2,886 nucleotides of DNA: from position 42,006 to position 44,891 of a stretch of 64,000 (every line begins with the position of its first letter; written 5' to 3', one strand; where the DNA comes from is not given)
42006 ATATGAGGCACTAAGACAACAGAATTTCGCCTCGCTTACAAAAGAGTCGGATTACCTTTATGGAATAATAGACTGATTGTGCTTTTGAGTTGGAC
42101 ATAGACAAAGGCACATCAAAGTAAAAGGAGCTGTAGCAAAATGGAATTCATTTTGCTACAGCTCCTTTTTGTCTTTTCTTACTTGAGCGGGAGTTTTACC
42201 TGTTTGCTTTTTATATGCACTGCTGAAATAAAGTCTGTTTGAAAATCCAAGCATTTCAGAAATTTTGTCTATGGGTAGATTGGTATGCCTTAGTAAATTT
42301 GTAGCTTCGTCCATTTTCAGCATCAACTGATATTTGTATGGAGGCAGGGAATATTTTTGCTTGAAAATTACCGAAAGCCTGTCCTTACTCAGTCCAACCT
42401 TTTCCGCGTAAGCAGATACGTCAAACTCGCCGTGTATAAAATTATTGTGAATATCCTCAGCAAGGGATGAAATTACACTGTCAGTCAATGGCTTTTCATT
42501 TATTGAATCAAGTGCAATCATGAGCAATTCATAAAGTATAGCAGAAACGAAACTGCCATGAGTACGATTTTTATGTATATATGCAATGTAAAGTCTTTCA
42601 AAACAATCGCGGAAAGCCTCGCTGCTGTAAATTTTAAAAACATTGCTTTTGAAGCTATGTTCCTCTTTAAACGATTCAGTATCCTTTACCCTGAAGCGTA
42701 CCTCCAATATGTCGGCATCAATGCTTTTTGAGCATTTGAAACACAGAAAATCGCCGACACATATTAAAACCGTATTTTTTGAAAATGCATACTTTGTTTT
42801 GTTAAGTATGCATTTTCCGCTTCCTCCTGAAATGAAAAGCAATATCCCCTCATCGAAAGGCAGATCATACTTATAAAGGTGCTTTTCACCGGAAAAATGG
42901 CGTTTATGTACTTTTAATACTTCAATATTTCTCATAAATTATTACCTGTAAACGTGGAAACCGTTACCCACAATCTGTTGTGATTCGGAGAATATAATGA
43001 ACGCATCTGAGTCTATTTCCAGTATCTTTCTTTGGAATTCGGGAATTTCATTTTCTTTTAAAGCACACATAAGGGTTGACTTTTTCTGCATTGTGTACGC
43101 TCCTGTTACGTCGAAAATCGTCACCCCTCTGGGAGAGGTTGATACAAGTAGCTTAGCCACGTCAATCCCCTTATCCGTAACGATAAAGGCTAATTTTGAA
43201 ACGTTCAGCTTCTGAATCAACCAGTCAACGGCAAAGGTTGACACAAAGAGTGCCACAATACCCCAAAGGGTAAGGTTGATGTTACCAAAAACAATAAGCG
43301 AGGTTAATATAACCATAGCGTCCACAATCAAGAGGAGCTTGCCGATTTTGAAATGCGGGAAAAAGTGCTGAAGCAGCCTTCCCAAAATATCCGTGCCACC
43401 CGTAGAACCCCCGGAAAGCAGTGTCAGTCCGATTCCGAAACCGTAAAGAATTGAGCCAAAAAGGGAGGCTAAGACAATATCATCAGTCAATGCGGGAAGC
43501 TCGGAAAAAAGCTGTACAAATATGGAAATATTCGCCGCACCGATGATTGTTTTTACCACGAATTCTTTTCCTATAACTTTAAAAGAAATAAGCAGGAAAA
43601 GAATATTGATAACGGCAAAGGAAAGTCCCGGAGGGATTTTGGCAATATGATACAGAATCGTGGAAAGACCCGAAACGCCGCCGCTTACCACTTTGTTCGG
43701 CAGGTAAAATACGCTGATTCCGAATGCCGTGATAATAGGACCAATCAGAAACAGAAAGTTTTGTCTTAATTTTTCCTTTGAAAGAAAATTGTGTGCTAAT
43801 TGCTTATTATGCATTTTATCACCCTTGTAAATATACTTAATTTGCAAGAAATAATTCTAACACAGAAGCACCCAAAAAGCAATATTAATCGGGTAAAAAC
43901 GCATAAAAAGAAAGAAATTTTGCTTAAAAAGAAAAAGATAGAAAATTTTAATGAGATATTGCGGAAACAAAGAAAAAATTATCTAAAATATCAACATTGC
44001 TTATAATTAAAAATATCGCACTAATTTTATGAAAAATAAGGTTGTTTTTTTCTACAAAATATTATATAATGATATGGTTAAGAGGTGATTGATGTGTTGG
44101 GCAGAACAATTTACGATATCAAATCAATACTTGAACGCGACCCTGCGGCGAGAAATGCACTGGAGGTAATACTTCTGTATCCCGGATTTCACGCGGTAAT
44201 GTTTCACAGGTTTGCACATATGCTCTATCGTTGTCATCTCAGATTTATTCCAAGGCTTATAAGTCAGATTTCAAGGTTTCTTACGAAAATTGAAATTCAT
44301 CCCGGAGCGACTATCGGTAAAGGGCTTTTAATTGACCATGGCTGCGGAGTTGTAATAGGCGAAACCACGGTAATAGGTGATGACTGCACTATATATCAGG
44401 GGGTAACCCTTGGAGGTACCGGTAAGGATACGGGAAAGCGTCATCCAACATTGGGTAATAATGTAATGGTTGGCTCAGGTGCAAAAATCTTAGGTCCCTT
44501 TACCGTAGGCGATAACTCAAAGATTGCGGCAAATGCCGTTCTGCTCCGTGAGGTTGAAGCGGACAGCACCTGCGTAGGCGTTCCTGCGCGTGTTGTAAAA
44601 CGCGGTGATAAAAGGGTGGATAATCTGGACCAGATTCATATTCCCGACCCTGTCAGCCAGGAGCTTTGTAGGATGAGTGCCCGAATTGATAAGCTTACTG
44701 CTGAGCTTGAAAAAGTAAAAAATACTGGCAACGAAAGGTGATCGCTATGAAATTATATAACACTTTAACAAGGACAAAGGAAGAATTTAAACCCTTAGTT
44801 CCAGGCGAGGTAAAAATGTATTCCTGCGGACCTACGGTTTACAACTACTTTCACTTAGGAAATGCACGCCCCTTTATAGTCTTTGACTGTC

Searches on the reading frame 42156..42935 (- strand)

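Call 65: search_protein_families(library=pfam, proteins=[window:42156-42935:-], max_evalue=0.0001)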
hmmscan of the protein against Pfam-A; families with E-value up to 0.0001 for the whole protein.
window:42156-42935:- (259 aa): 2 families
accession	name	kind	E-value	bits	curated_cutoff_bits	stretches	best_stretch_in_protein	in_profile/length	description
PF12833.13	HTH_18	-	7.5e-18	65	33.6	1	176-254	1-79/80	Helix-turn-helix domain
PF00165.29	HTH_AraC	-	6.7e-13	48.9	26.6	1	215-254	1-42/42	Bacterial regulatory helix-turn-helix proteins, AraC family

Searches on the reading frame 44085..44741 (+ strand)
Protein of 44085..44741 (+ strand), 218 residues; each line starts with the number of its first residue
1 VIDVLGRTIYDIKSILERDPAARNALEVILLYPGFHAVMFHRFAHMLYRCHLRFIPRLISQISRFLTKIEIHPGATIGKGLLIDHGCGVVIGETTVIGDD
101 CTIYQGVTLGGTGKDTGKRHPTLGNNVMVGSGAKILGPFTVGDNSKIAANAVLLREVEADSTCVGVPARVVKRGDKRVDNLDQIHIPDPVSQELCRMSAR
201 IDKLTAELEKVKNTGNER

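Call 65: search_protein_families(library=pfam, proteins=[window:44085-44741:+], max_evalue=0.0001)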
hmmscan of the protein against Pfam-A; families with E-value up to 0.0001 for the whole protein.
window:44085-44741:+ (218 aa): 3 families
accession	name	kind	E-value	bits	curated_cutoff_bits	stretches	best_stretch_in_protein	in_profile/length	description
PF00132.30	Hexapep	-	5.9e-16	57.9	27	1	120-153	1-34/36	Bacterial transferase hexapeptide (six repeats)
PF14602.12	Hexapep_2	-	3.7e-07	30.2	27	1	123-154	4-33/34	Hexapeptide repeat of succinyl-transferase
PF06426.19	SATase_N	-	7.3e-05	23.5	21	0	8-38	73-103/105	Serine acetyltransferase, N-terminal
